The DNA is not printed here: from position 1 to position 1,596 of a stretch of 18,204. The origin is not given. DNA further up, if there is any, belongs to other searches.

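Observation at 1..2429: AT-rich two-gene operon beyond the integrase: HAD / PRTase / tandem zinc-ribbon protein coupled to a DprA-like protein (ShosTA-like, possibly with extra domains)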

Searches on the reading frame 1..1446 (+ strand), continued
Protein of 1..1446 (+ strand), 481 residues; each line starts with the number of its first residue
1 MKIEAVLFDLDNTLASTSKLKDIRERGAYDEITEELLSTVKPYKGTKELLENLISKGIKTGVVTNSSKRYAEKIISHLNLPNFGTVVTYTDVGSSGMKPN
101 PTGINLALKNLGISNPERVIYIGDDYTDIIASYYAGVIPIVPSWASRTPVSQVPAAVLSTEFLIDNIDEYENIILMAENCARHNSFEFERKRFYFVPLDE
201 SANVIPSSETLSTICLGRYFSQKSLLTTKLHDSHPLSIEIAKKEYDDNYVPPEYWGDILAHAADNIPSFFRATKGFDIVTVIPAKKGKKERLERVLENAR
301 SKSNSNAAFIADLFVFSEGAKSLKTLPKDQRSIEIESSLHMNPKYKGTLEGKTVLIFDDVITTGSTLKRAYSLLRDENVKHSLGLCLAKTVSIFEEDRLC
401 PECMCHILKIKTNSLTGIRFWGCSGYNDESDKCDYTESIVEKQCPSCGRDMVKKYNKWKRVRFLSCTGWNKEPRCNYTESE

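Call 16: find_homologous_proteins(query=window:1-1446:+, max_evalue=0.001)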
Query window:1-1446:+ (481 aa): 159 proteins with E <= 0.001 among 8000 candidates; the best 120 are listed.
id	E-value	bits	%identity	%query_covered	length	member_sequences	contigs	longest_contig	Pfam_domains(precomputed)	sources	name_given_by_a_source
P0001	0.0e+0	1092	100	100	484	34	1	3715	PF13419.13,PF01396.25,PF00702.33,PF03031.25,PF00156.34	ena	-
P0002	2.3e-256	869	78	100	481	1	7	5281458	PF13419.13,PF01396.25,PF00702.33,PF00156.34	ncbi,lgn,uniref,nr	ncbi:HAD family hydrolase [Pectobacterium parmentieri]|uniref:HAD-IA family hydrolase n=1 Tax=Pectob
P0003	1.7e-251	853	75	100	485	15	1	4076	PF13419.13,PF01396.25,PF00702.33,PF00156.34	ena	-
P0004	6.2e-249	845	75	100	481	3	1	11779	PF13419.13,PF01396.25,PF00702.33,PF00156.34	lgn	-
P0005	6.1e-247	838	76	100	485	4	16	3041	PF13419.13,PF01396.25,PF00702.33,PF00156.34,PF12710.14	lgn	-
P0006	6.6e-245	831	74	100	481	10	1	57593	PF13419.13,PF01396.25,PF00702.33,PF00156.34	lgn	-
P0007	6.6e-217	739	66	100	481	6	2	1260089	PF13419.13,PF01396.25,PF00702.33,PF00156.34,PF12710.14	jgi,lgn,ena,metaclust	metaclust:\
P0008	6.7e-214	729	66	100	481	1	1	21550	PF13419.13,PF01396.25,PF00702.33,PF00156.34,PF12710.14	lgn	-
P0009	1.3e-161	557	53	99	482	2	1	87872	PF13419.13,PF01396.25,PF00702.33,PF00156.34,PF12710.14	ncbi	ncbi:TPA: HAD-IA family hydrolase [Pseudomonas aeruginosa]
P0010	1.8e-159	550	51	99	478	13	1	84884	PF13419.13,PF01396.25,PF00702.33,PF00156.34,PF13408.13,PF12710.14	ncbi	ncbi:HAD-IA family hydrolase [Pseudomonas aeruginosa]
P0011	3.8e-159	549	52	99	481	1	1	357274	PF13419.13,PF01396.25,PF00702.33,PF00156.34,PF13408.13,PF12710.14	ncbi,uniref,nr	ncbi:HAD-IA family hydrolase [Pseudomonas sp. G34]|uniref:HAD-IA family hydrolase n=1 Tax=Pseudomona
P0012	2.2e-158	546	52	99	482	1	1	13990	PF13419.13,PF00702.33,PF00156.34,PF12710.14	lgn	-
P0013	1.4e-155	537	51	99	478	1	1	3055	PF13419.13,PF01396.25,PF00702.33,PF00156.34,PF13408.13,PF12710.14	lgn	-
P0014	2.9e-152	526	50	100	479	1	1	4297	PF13419.13,PF01396.25,PF00702.33,PF03031.25,PF00156.34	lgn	-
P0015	6.2e-151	521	48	99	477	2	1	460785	PF13419.13,PF01396.25,PF00702.33,PF00156.34,PF13408.13,PF12710.14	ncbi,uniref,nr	ncbi:hypothetical protein BVL52_10150 [Pseudomonas oryzihabitans]|uniref:phosphoglycolate phosphatas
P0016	1.4e-142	494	48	99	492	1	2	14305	PF13419.13,PF01396.25,PF00702.33,PF00156.34,PF13408.13,PF12710.14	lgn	-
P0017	1.5e-141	491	48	99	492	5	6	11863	PF13419.13,PF01396.25,PF00702.33,PF00156.34,PF13408.13,PF13242.13,PF12710.14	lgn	-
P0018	8.4e-139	481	47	100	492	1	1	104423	PF13419.13,PF01396.25,PF00702.33,PF00156.34,PF13408.13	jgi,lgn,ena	-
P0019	1.9e-138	480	47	99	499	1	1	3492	PF13419.13,PF01396.25,PF00702.33,PF00156.34,PF13408.13,PF13242.13,PF12710.14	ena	-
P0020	5.0e-137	476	48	99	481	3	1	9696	PF13419.13,PF01396.25,PF00702.33,PF00156.34,PF13408.13,PF12710.14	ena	-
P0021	8.1e-137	475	47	100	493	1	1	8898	PF13419.13,PF01396.25,PF00702.33,PF00156.34,PF12710.14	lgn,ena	-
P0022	2.9e-136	473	46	99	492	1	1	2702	PF13419.13,PF01396.25,PF00702.33,PF00156.34,PF13408.13,PF12710.14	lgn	-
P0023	2.3e-135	470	45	99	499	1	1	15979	PF13419.13,PF01396.25,PF00702.33,PF00156.34,PF13408.13,PF12710.14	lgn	-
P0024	6.1e-135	469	46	100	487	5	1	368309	PF13419.13,PF01396.25,PF00702.33,PF00156.34,PF12710.14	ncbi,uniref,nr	ncbi:HAD-IA family hydrolase [Vibrio cholerae]|uniref:HAD-IA family hydrolase n=1 Tax=Vibrio cholera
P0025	7.0e-135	469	46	99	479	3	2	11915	PF13419.13,PF01396.25,PF00702.33,PF00156.34,PF13408.13,PF12710.14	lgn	-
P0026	2.9e-134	466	44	100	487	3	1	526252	PF13419.13,PF01396.25,PF00702.33,PF00156.34,PF13408.13,PF12710.14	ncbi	ncbi:HAD-IA family hydrolase [Vibrio alginolyticus]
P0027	3.6e-134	466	45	100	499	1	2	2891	PF13419.13,PF01396.25,PF00702.33,PF00156.34,PF13408.13,PF12710.14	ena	-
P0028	1.5e-133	464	46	99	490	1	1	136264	PF13419.13,PF01396.25,PF00702.33,PF00156.34,PF13408.13,PF13242.13,PF12710.14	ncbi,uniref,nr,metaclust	ncbi:HAD-IA family hydrolase [Duganella sp. HH101]|uniref:HAD-IA family hydrolase n=1 Tax=Duganella 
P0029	1.6e-133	464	45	99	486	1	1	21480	PF13419.13,PF01396.25,PF00702.33,PF00156.34,PF12710.14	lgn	-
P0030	3.4e-133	463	48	100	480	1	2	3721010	PF13419.13,PF01396.25,PF00702.33,PF00156.34,PF12710.14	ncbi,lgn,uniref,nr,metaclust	ncbi:hypothetical protein F901_00829 [Acinetobacter dispersus]|uniref:HAD-IA family hydrolase n=1 Ta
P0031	2.4e-132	460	46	100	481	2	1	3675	PF13419.13,PF01396.25,PF00702.33,PF00156.34,PF13408.13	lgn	-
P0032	1.2e-131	458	44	100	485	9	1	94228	PF13419.13,PF01396.25,PF00702.33,PF00156.34,PF13408.13,PF12710.14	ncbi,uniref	ncbi:HAD-IA family hydrolase [Vibrio parahaemolyticus]|uniref:HAD-IA family hydrolase n=2 Tax=Vibrio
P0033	1.7e-131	457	43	99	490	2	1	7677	PF13419.13,PF01396.25,PF00702.33,PF00156.34,PF12710.14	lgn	-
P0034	2.0e-131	457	45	99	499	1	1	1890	PF13419.13,PF01396.25,PF00702.33,PF00156.34,PF13408.13,PF13242.13,PF12710.14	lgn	-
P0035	4.5e-131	456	43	99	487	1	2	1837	PF13419.13,PF01396.25,PF00702.33,PF00156.34,PF13408.13,PF12710.14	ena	-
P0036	8.1e-131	455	46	100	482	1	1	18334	PF13419.13,PF01396.25,PF00702.33,PF00156.34,PF12710.14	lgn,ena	-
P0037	1.2e-130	455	44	100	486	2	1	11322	PF13419.13,PF01396.25,PF00702.33,PF00156.34,PF13408.13,PF12710.14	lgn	-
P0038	1.5e-130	454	46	99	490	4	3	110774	PF13419.13,PF01396.25,PF00702.33,PF00156.34,PF12710.14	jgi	jgi:phosphoglycolate phosphatase-like HAD superfamily hydrolase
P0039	1.6e-130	454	44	100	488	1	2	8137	PF13419.13,PF01396.25,PF00702.33,PF00156.34,PF12710.14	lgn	-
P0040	9.0e-130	452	44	99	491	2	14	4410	PF13419.13,PF01396.25,PF00702.33,PF00156.34,PF13408.13,PF12710.14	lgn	-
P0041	9.0e-130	452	43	100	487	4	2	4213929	PF13419.13,PF01396.25,PF00702.33,PF00156.34,PF13408.13,PF12710.14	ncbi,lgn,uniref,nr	ncbi:HAD-IA family hydrolase [Vibrio penaeicida]|uniref:HAD-IA family hydrolase n=1 Tax=Vibrio penae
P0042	1.0e-129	452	44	100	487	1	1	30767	PF13419.13,PF01396.25,PF00702.33,PF12710.14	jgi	jgi:FMN phosphatase YigB (HAD superfamily)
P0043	1.0e-129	452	46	100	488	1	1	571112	PF13419.13,PF01396.25,PF00702.33,PF00156.34,PF12710.14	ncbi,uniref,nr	ncbi:HAD hydrolase-like protein [Photobacterium sanguinicancri]|uniref:HAD hydrolase-like protein n=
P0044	2.2e-129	450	44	100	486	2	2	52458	PF13419.13,PF01396.25,PF00702.33,PF13408.13,PF12710.14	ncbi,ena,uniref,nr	ncbi:HAD-IA family hydrolase [Vibrio alginolyticus]|uniref:HAD-IA family hydrolase n=1 Tax=Vibrio al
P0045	3.1e-129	450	44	99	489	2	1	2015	PF13419.13,PF01396.25,PF00702.33,PF00156.34,PF13242.13,PF12710.14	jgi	-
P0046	5.7e-129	449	45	98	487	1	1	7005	PF13419.13,PF01396.25,PF00702.33,PF00156.34,PF13408.13,PF12710.14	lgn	-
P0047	8.9e-129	448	45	100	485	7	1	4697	PF13419.13,PF01396.25,PF00702.33,PF00156.34,PF12710.14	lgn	-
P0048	1.2e-128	448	44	99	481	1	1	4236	PF13419.13,PF01396.25,PF00702.33,PF00156.34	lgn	-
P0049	1.7e-128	447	44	99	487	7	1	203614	PF13419.13,PF01396.25,PF00702.33,PF00156.34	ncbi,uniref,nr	ncbi:HAD-IA family hydrolase [Vibrio fluvialis]|uniref:HAD-IA family hydrolase n=1 Tax=Vibrio fluvia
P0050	2.8e-128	447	44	99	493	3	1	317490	PF13419.13,PF01396.25,PF00702.33,PF00156.34,PF13408.13,PF12710.14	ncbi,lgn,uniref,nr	ncbi:HAD-IA family hydrolase [Burkholderia territorii]|uniref:HAD-IA family hydrolase n=1 Tax=Burkho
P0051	3.0e-128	447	47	100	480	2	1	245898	PF13419.13,PF01396.25,PF00702.33,PF00156.34,PF12710.14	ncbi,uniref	ncbi:HAD-IA family hydrolase [Acinetobacter tandoii]|uniref:HAD-IA family hydrolase n=1 Tax=Acinetob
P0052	6.7e-128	446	46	99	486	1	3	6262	PF13419.13,PF01396.25,PF00702.33,PF00156.34,PF13242.13,PF12710.14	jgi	jgi:HAD superfamily hydrolase (TIGR01662 family)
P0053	9.0e-128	445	45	99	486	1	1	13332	PF13419.13,PF01396.25,PF00702.33,PF00156.34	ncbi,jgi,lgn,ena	-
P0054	1.8e-127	444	43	99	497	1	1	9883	PF13419.13,PF01396.25,PF00702.33,PF00156.34,PF13408.13,PF12710.14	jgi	jgi:HAD superfamily hydrolase (TIGR01549 family)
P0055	2.0e-127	444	44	99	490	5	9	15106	PF13419.13,PF01396.25,PF00702.33,PF00156.34,PF13408.13,PF12710.14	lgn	-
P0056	2.2e-127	444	45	99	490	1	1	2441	PF13419.13,PF01396.25,PF00702.33,PF00156.34,PF13408.13,PF13242.13,PF12710.14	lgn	-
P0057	6.1e-127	442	43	100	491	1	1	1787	PF13419.13,PF01396.25,PF00702.33,PF00156.34,PF12710.14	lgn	-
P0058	1.2e-126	441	43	100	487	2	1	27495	PF13419.13,PF01396.25,PF00702.33,PF00156.34,PF12710.14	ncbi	ncbi:HAD-IA family hydrolase [Vibrio diabolicus]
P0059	1.6e-126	441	45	99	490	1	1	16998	PF13419.13,PF01396.25,PF00702.33,PF13408.13,PF12710.14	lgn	-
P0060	3.3e-126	440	43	99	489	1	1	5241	PF13419.13,PF01396.25,PF00702.33,PF00156.34,PF12710.14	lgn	-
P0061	6.3e-126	439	45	99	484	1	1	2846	PF13419.13,PF01396.25,PF00702.33,PF03031.25,PF00156.34,PF13408.13,PF12710.14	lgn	-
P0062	7.6e-126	439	44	99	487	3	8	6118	PF13419.13,PF01396.25,PF00702.33,PF00156.34,PF12710.14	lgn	-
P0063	1.0e-125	438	44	100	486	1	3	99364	PF13419.13,PF01396.25,PF12689.14,PF00702.33,PF00156.34,PF12710.14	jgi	jgi:phosphoglycolate phosphatase-like HAD superfamily hydrolase/pyrimidine operon attenuation protei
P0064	2.4e-125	437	44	100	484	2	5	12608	PF13419.13,PF01396.25,PF00702.33,PF00156.34,PF12710.14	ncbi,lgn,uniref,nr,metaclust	ncbi:HAD-IA family hydrolase [Acinetobacter baumannii]|uniref:HAD-IA family hydrolase n=1 Tax=Acinet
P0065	3.4e-125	437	46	100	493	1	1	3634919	PF13419.13,PF01396.25,PF12689.14,PF00702.33,PF00156.34,PF13408.13,PF12710.14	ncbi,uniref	ncbi:HAD-IA family hydrolase [Neptuniibacter sp. QD48_11]|uniref:HAD-IA family hydrolase n=1 Tax=Nep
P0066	5.3e-125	436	46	100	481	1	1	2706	PF13419.13,PF01396.25,PF00702.33,PF00156.34,PF12710.14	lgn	-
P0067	7.0e-125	436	45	100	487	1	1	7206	PF13419.13,PF01396.25,PF00702.33,PF00156.34,PF12710.14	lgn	-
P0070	6.6e-124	432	48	91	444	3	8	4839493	PF13419.13,PF01396.25,PF00702.33,PF00156.34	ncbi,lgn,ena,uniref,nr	ncbi:HAD family hydrolase [Citrobacter freundii]|uniref:HAD-IA family hydrolase n=2 Tax=Citrobacter 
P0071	1.4e-123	431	44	99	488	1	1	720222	PF13419.13,PF01396.25,PF00702.33,PF00156.34,PF13242.13,PF12710.14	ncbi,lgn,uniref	ncbi:HAD-IIIA family hydrolase [Marinobacter sp. DUT-1]|uniref:HAD-IIIA family hydrolase n=1 Tax=Mar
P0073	1.0e-122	428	48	91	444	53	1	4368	PF13419.13,PF01396.25,PF00702.33,PF00156.34,PF12710.14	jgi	-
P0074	1.5e-122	428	44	100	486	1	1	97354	PF13419.13,PF01396.25,PF00702.33,PF13408.13,PF13242.13,PF12710.14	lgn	-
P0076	4.3e-122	426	43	99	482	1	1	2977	PF13419.13,PF01396.25,PF00702.33,PF00156.34,PF13408.13,PF12710.14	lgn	-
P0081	9.2e-122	425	47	91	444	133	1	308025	PF13419.13,PF01396.25,PF00702.33,PF00156.34,PF12710.14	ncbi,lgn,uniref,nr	ncbi:HAD hydrolase-like protein [Serratia rubidaea]|uniref:HAD hydrolase-like protein n=1 Tax=Serrat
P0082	1.3e-121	425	43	100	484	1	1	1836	PF13419.13,PF01396.25,PF00702.33,PF00156.34,PF12710.14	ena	-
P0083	1.8e-121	424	46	91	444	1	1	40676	PF13419.13,PF01396.25,PF12689.14,PF00702.33,PF00156.34,PF12710.14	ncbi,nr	ncbi:HAD-IIIC family phosphatase [Providencia stuartii]|nr:HAD-IIIC family phosphatase [Providencia 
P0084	3.6e-121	423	43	99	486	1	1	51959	PF13419.13,PF01396.25,PF00702.33,PF12710.14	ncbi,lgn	-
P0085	4.2e-121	423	44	99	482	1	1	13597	PF13419.13,PF01396.25,PF00702.33,PF00156.34,PF12710.14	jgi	jgi:HAD superfamily phosphatase (TIGR01681 family)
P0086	6.6e-121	422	46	100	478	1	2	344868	PF13419.13,PF01396.25,PF00702.33,PF00156.34,PF12710.14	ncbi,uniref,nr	ncbi:phosphoglycolate phosphatase [Acinetobacter calcoaceticus]|uniref:HAD-IA family hydrolase n=1 T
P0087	1.0e-120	422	44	100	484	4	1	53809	PF13419.13,PF01396.25,PF00702.33,PF00156.34,PF12710.14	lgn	-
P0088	1.1e-120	422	43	99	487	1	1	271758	PF13419.13,PF01396.25,PF00702.33,PF00156.34,PF13408.13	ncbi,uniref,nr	ncbi:HAD-IA family hydrolase [Pandoraea sp. E26]|uniref:HAD-IA family hydrolase n=1 Tax=Pandoraea sp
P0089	1.3e-120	422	43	99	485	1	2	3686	PF13419.13,PF01396.25,PF00702.33,PF00156.34,PF12710.14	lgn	-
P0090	1.9e-120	421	47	91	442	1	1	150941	PF13419.13,PF01396.25,PF00702.33,PF00156.34,PF12710.14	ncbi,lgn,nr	ncbi:HAD family hydrolase [Escherichia coli]|nr:HAD family hydrolase [Escherichia coli]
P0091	2.0e-120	421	42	99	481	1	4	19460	PF13419.13,PF01396.25,PF00702.33,PF00156.34,PF13408.13,PF12710.14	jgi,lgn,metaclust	metaclust:\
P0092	5.6e-120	419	46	91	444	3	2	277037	PF13419.13,PF01396.25,PF12689.14,PF00702.33,PF00156.34,PF12710.14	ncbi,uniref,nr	ncbi:HAD-IIIC family phosphatase [Enterobacter bugandensis]|uniref:HAD-IIIC family phosphatase n=4 T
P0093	9.8e-120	419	45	100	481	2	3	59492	PF13419.13,PF01396.25,PF00702.33,PF00156.34,PF12710.14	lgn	-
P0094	3.5e-119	417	44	99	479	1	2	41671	PF13419.13,PF01396.25,PF00702.33,PF00156.34,PF13408.13,PF12710.14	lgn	-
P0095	4.6e-119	416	46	91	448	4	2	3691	PF13419.13,PF01396.25,PF12689.14,PF00702.33,PF03031.25,PF00156.34,PF12710.14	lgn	-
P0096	6.8e-119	416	43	99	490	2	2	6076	PF13419.13,PF01396.25,PF00702.33,PF00156.34,PF13408.13,PF12710.14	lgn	-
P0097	8.8e-119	415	42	99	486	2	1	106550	PF13419.13,PF01396.25,PF00702.33,PF12710.14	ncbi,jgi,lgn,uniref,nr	ncbi:HAD hydrolase-like protein [Idiomarina sp.]|uniref:HAD family hydrolase n=1 Tax=Idiomarina sp. 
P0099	2.8e-118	414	41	99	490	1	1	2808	PF13419.13,PF01396.25,PF00702.33,PF00156.34,PF13408.13,PF12710.14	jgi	jgi:HAD superfamily hydrolase (TIGR01549 family)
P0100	1.8e-117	411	44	100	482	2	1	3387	PF13419.13,PF01396.25,PF00702.33,PF00156.34,PF12710.14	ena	-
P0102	1.1e-114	402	42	97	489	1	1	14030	PF13419.13,PF01396.25,PF00702.33,PF13408.13,PF12710.14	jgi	jgi:FMN phosphatase YigB (HAD superfamily)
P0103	5.8e-113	396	41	99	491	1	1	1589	PF13419.13,PF01396.25,PF00702.33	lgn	-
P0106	4.4e-112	393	44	91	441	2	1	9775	PF13419.13,PF01396.25,PF00702.33,PF12710.14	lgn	-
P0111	6.9e-108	380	43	99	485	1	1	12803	PF13419.13,PF01396.25,PF00702.33,PF00156.34,PF12710.14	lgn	-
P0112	1.8e-107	378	43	100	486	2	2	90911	PF13419.13,PF00702.33,PF00156.34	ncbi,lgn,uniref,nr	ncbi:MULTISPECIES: HAD-IA family hydrolase [Pseudoalteromonas]|uniref:HAD-IA family hydrolase n=1 Ta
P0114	2.9e-103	364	41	100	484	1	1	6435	PF13419.13,PF01396.25,PF00702.33,PF00156.34,PF12710.14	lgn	-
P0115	9.7e-102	359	40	99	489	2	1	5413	PF13419.13,PF01396.25,PF00702.33,PF00156.34,PF12710.14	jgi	-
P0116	9.2e-101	356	41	99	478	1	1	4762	PF13419.13,PF01396.25,PF00702.33,PF00156.34,PF12710.14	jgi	-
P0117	4.0e-98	347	46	74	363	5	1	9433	PF13419.13,PF01396.25,PF00156.34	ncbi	ncbi:HAD hydrolase-like protein, partial [Enterobacter hormaechei]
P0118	6.6e-98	347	41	94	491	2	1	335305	PF13419.13,PF01396.25,PF00702.33,PF00156.34,PF12710.14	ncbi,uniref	ncbi:HAD hydrolase-like protein [Pseudoalteromonas sp. 1181_04]|uniref:HAD hydrolase-like protein n=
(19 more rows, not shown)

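Call 20: search_solved_structures(query=A1, max_evalue=1, show_alignments=0)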
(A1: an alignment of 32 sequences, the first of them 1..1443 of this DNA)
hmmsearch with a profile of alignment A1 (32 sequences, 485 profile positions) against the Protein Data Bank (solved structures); distinct sequences matched with E-value up to 1: 243 (the best 60 are shown).
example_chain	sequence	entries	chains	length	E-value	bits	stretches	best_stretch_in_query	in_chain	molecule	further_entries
2nyv_A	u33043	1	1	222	3.4e-18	68.6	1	33-162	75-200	Phosphoglycolate phosphatase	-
2yy6_A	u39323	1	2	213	6.3e-18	67.8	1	33-162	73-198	phosphoglycolate phosphatase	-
3kzx_A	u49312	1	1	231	9.4e-18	67.2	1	43-143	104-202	HAD-superfamily hydrolase, subfamily IA, variant 1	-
3d6j_A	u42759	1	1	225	6.2e-15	57.9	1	16-140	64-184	Putative haloacid dehalogenase-like hydrolase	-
2hsz_A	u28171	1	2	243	4.8e-14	55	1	40-150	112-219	novel predicted phosphatase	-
4ygq_A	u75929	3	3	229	5.1e-12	48.3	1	29-139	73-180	Hydrolase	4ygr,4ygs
3kbb_A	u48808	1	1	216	9.9e-12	47.3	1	26-142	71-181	Phosphorylated carbohydrates phosphatase TM_1254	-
3sd7_A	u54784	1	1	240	4.1e-11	45.3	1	31-142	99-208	Putative phosphatase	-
3mc1_A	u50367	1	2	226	1.3e-10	43.6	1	36-143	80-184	Predicted phosphatase, HAD family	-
2hoq_A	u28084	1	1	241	3.6e-10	42.2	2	45-142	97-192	Putative HAD-hydrolase PH1655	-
2hi0_A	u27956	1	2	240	5.6e-10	41.6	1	40-150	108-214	Putative phosphoglycolate phosphatase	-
6f2x_A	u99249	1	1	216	1e-09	40.7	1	41-171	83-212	Protein Tyrosine Kinase A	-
3e58_A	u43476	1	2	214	2.1e-09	39.6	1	40-140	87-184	putative Beta-phosphoglucomutase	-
8zvb_A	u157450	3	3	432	4.2e-09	38.7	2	351-434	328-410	ShosT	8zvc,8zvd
9w2p_B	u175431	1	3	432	4.2e-09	38.7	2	351-434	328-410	ShosT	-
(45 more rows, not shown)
